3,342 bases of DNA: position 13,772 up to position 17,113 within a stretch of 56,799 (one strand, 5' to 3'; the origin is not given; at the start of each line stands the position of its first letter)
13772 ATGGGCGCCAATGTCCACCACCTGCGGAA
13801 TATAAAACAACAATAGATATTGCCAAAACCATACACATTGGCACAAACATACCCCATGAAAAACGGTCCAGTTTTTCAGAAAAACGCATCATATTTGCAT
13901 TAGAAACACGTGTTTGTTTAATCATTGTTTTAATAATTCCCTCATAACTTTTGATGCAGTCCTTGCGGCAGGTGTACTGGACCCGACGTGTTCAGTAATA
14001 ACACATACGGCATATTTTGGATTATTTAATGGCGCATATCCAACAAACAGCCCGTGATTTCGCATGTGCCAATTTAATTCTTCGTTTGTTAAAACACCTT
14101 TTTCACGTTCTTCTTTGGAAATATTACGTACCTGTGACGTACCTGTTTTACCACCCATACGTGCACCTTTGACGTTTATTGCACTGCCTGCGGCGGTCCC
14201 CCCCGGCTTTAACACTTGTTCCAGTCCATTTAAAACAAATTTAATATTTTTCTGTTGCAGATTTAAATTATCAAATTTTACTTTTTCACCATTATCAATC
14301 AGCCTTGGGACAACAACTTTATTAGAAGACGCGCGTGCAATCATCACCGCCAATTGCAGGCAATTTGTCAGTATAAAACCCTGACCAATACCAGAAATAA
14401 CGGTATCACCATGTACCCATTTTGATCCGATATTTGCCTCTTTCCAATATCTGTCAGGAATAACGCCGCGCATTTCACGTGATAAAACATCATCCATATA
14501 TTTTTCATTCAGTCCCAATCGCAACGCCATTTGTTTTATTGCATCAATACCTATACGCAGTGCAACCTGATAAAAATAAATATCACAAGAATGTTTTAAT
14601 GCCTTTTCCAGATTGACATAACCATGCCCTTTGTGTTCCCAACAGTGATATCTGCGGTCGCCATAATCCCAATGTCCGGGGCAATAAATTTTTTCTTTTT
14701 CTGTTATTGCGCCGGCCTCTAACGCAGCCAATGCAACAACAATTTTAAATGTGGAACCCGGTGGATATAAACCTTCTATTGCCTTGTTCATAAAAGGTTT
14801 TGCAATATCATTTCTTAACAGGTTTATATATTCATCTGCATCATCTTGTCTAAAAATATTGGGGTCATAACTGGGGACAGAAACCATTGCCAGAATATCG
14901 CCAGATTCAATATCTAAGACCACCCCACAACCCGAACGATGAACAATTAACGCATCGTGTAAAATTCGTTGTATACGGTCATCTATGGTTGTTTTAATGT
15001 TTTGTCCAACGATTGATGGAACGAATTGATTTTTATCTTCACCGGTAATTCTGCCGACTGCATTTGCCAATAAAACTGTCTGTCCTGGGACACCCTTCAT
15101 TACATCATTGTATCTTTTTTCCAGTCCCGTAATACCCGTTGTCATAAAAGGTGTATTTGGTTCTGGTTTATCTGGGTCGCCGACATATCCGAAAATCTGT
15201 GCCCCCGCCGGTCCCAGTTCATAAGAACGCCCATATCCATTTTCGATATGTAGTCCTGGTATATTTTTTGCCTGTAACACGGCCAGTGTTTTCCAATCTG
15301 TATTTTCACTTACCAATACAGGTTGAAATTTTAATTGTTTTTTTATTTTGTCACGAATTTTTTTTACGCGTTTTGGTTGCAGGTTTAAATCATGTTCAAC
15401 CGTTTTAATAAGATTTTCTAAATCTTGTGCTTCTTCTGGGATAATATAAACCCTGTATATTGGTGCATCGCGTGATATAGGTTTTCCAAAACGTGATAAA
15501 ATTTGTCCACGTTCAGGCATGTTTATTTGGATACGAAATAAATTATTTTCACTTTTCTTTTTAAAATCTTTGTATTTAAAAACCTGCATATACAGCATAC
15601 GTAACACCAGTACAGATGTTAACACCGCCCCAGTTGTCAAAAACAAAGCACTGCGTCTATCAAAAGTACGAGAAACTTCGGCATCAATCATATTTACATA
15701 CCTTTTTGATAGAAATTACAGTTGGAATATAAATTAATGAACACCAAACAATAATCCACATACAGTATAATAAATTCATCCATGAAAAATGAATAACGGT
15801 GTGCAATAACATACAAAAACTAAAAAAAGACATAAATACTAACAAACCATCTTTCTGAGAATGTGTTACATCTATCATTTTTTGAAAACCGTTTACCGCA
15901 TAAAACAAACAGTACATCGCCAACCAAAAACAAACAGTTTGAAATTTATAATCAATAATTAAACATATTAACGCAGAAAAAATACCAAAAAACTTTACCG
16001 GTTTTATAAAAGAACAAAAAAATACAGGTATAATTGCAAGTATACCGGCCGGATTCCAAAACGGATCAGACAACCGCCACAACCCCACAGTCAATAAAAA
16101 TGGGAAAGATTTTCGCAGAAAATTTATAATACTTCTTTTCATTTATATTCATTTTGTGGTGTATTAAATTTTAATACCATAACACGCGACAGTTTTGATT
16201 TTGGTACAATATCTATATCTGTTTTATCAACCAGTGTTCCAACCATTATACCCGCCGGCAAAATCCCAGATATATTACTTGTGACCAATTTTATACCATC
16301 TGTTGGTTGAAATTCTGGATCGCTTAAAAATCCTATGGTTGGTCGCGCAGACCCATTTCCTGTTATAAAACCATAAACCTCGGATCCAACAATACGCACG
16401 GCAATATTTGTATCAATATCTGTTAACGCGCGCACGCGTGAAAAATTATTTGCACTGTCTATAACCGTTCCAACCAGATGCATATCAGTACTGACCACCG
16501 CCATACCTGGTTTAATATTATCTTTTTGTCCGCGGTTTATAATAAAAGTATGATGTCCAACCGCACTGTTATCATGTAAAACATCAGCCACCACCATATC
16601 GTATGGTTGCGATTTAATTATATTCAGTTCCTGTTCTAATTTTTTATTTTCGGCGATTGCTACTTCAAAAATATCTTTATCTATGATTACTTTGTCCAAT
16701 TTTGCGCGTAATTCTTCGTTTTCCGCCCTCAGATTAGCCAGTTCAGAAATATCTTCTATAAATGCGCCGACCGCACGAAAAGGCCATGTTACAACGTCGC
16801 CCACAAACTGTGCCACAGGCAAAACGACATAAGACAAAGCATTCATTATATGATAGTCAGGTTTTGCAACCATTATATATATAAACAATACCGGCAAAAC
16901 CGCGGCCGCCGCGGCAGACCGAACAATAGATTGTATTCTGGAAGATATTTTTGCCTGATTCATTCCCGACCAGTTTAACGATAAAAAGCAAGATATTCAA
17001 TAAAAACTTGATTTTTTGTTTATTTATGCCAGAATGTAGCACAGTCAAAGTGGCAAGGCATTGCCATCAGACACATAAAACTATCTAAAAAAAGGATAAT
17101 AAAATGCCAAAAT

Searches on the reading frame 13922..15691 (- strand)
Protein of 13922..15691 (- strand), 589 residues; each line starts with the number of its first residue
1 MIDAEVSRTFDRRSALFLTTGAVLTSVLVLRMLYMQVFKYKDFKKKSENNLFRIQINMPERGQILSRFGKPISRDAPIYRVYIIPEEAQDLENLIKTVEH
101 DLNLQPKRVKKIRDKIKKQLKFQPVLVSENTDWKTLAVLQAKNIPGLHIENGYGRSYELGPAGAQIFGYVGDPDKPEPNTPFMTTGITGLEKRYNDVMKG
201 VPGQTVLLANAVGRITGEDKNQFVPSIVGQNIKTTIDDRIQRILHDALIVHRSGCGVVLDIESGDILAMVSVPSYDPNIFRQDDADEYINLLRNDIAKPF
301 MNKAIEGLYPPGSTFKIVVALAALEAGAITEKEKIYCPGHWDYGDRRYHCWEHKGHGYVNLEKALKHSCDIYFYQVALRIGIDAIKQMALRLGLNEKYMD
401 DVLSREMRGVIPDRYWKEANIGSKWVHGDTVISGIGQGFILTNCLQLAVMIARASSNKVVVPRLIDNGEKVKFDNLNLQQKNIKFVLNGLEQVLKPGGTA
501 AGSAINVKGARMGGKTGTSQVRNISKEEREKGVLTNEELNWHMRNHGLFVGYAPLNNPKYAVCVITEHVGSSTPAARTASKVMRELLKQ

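Call 45: search_protein_families(library=ncbifam, proteins=[window:13922-15691:-], max_evalue=1e-25)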
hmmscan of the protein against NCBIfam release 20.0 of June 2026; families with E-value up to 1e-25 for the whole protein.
window:13922-15691:- (589 aa): 10 families
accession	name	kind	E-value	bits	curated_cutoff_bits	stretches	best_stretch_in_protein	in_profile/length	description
TIGR03423.1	pbp2_mrdA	equivalog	4.2e-164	547.4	455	1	12-588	1-592/593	penicillin-binding protein 2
NF008061.0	PRK10795.1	equivalog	7.8e-85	285.7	962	1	8-587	16-609/634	peptidoglycan DD-transpeptidase MrdA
TIGR02214.1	spoVD_pbp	equivalog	2.3e-58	198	688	1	14-570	2-533/636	stage V sporulation protein D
NF051842.1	PBP4_5_Efaec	equivalog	5.8e-49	167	700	1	46-528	150-622/668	penicillin-binding protein PBP4(5)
NF011685.0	PRK15105.1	subfamily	5.9e-31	107.7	737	1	15-521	25-500/588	peptidoglycan glycosyltransferase FtsI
NF033378.1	MECD_PBP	exception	3.9e-30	104.8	1450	1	52-585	144-664/678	PBP2a family beta-lactam-resistant peptidoglycan transpeptidase MecD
NF000237.1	MECA_PBP2A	equivalog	2.6e-29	102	750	1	54-522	144-604/668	PBP2a family beta-lactam-resistant peptidoglycan transpeptidase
NF053573.1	PBP2_PenA_Neis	exception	2.9e-28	98.7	1105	1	9-565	23-534/572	peptidoglycan D,D-transpeptidase PBP2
NF000406.1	MECB_PBP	exception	1.3e-27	96.5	1450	1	54-587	143-663/674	PBP2a family beta-lactam-resistant peptidoglycan transpeptidase MecB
NF000410.1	MECA1_pure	exception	9.4e-27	93.4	1480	1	52-522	141-602/666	PBP2a family beta-lactam-resistant peptidoglycan transpeptidase MecA1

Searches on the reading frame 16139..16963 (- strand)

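Call 45: search_protein_families(library=ncbifam, proteins=[window:16139-16963:-], max_evalue=1e-25)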
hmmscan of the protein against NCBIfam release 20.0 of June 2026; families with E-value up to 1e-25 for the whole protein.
window:16139-16963:- (274 aa): 2 families
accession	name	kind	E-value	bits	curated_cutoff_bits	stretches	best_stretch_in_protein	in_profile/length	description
NF010512.0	PRK13922.12-1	equivalog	5.9e-29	101.2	336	1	12-265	6-263/287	rod shape-determining protein MreC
TIGR00219.1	mreC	equivalog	9.1e-29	100.5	92.75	1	69-246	62-242/283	rod shape-determining protein MreC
